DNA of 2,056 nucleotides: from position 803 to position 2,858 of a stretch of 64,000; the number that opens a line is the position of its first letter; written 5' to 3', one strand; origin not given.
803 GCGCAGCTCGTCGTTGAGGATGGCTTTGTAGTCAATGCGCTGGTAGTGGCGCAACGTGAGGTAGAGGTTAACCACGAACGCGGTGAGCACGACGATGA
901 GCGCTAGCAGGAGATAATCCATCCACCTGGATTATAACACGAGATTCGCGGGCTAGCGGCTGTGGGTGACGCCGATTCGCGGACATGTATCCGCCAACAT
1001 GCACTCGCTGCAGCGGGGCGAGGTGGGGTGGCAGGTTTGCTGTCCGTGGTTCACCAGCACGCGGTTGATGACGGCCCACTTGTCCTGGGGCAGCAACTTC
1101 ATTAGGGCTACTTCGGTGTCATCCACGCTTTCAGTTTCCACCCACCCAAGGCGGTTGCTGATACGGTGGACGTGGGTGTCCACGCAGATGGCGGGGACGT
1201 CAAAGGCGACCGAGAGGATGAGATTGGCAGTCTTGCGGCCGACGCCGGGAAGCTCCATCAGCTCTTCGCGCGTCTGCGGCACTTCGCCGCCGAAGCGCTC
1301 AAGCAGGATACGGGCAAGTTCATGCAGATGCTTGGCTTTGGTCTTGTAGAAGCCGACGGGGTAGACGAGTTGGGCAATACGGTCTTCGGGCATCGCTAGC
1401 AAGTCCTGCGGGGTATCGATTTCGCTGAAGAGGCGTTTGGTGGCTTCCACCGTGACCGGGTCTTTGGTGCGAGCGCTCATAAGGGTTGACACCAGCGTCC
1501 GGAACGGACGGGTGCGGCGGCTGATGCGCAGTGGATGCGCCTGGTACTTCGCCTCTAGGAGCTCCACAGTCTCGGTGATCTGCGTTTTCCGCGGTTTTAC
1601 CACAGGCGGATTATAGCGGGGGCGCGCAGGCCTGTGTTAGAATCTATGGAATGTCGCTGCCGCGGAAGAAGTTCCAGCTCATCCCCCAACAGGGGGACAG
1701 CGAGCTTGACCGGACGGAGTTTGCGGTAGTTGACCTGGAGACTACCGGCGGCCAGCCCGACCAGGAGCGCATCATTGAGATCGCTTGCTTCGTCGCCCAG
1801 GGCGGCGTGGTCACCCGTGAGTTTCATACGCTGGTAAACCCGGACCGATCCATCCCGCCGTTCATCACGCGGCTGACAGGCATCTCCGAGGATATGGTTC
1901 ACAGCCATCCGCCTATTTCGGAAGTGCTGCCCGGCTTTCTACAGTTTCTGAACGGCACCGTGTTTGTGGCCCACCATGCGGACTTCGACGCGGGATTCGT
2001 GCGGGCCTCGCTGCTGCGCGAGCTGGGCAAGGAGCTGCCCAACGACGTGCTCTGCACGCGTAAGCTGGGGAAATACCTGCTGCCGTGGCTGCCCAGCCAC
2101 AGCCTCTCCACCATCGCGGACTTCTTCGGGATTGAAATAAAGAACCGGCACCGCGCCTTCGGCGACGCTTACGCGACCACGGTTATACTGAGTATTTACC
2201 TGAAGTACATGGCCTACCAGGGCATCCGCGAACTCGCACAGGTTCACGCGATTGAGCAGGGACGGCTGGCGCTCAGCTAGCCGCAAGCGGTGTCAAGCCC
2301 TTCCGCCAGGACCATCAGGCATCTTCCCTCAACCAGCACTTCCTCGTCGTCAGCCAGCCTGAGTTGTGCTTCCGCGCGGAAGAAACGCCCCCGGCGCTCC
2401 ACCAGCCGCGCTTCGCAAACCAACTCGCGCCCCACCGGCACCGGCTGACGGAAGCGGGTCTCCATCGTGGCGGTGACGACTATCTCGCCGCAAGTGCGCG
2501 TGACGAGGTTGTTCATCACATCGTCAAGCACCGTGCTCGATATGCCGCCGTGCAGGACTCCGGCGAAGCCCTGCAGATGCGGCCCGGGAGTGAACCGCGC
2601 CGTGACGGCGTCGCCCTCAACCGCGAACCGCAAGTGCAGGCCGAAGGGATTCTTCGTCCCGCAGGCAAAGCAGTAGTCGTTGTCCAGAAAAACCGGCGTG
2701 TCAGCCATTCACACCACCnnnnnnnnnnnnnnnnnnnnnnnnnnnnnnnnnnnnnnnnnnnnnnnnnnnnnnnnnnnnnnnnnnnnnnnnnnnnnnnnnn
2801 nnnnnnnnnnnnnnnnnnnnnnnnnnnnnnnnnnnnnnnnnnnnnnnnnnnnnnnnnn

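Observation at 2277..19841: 17.5-kb single-strand array fusing a MoxR/DUF58/TgpA module to an outer-membrane lipid-trafficking module (MlaEFD + TamB)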

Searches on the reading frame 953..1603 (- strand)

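Call 8: search_protein_families(library=pfam, proteins=[window:953-1603:-], max_evalue=0.01)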
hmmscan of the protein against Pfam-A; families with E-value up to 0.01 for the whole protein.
window:953-1603:- (216 aa): 4 families
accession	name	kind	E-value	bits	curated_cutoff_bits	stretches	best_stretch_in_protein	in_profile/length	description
PF00730.31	HhH-GPD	-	6.5e-27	94.5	26.2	1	38-173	1-108/108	HhH-GPD superfamily base excision DNA repair protein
PF00633.29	HHH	-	2.9e-11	43.1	24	1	103-131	1-29/30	Helix-hairpin-helix motif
PF14520.12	HHH_5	-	6.1e-05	23.8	27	0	111-130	33-52/57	Helix-hairpin-helix domain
PF21176.3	RecR_HhH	-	0.0038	17.5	27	0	113-126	6-19/45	RecR, helix-hairpin-helix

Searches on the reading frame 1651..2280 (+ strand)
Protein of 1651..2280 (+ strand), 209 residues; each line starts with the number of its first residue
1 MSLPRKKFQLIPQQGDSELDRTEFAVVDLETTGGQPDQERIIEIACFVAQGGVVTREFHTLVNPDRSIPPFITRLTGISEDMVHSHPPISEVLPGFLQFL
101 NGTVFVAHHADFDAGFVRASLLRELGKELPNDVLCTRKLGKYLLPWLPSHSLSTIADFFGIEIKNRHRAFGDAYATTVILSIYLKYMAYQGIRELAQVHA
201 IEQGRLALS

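Call 8: search_protein_families(library=pfam, proteins=[window:1651-2280:+], max_evalue=0.01)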
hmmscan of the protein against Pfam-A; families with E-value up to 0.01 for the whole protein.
window:1651-2280:+ (209 aa): 2 families
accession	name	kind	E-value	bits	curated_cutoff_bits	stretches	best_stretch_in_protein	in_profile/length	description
PF00929.31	RNase_T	-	1.6e-36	126.8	24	1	26-177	2-161/164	Exonuclease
PF16473.11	Rv2179c-like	-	0.004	17.3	27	0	25-123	3-120/177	3'-5' exoribonuclease Rv2179c-like domain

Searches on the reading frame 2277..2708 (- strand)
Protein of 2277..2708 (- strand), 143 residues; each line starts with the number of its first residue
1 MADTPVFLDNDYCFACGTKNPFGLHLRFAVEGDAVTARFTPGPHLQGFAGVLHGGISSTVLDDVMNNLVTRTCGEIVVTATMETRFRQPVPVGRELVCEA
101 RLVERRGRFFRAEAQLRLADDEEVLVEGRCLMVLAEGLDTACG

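Call 3: search_protein_families(library=pfam, proteins=[window:2277-2708:-], max_evalue=0.01)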
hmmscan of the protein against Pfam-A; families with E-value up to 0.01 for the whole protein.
window:2277-2708:- (143 aa): 2 families
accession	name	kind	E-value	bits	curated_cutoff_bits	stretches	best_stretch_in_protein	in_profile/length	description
PF03061.28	4HBT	-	2.9e-12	47.2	20.6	1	50-124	2-78/79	Thioesterase superfamily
PF13279.12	4HBT_2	-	0.0042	18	25.5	1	72-133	42-102/122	Thioesterase-like superfamily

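Call 4: search_protein_families(library=ncbifam, proteins=[window:2277-2708:-], max_evalue=0.01)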
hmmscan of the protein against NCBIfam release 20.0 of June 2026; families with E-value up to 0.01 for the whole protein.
window:2277-2708:- (143 aa): 1 family
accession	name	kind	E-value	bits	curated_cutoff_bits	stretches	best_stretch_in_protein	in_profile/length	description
TIGR00369.1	unchar_dom_1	domain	4.7e-05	23.5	36.6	1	44-104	28-88/117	hotdog fold thioesterase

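Call 69: search_solved_structures(query=window:2277-2708:-, max_evalue=0.001)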
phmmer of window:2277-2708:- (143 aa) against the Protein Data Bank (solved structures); distinct sequences matched with E-value up to 0.001: 8.
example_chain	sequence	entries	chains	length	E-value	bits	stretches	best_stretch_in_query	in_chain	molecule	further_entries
4gah_A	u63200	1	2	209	7e-09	38.8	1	36-133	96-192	Thioesterase superfamily member 4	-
4ae8_A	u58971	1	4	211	7.2e-09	38.8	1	36-133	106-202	THIOESTERASE SUPERFAMILY MEMBER 4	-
2ov9_A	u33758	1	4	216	9.7e-07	31.9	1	44-128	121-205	Hypothetical protein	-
1ixl_A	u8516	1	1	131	1.1e-05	28.4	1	49-132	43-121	hypothetical protein PH1136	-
2prx_A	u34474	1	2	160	1.8e-05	27.8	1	9-108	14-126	Thioesterase superfamily protein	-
2gvh_A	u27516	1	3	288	9.4e-05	25.5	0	32-111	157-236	AGR_L_2016p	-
4ae7_A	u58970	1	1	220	0.00045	23.2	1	37-101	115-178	THIOESTERASE SUPERFAMILY MEMBER 5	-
2cy9_A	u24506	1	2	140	0.0009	22.3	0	49-129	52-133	Thioesterase superfamily member 2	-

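Call 78: search_protein_families(library=padloc, proteins=[window:2277-2708:-], max_evalue=0.001)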
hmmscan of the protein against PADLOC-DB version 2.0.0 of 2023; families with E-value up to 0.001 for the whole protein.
window:2277-2708:- (143 aa): 0 families
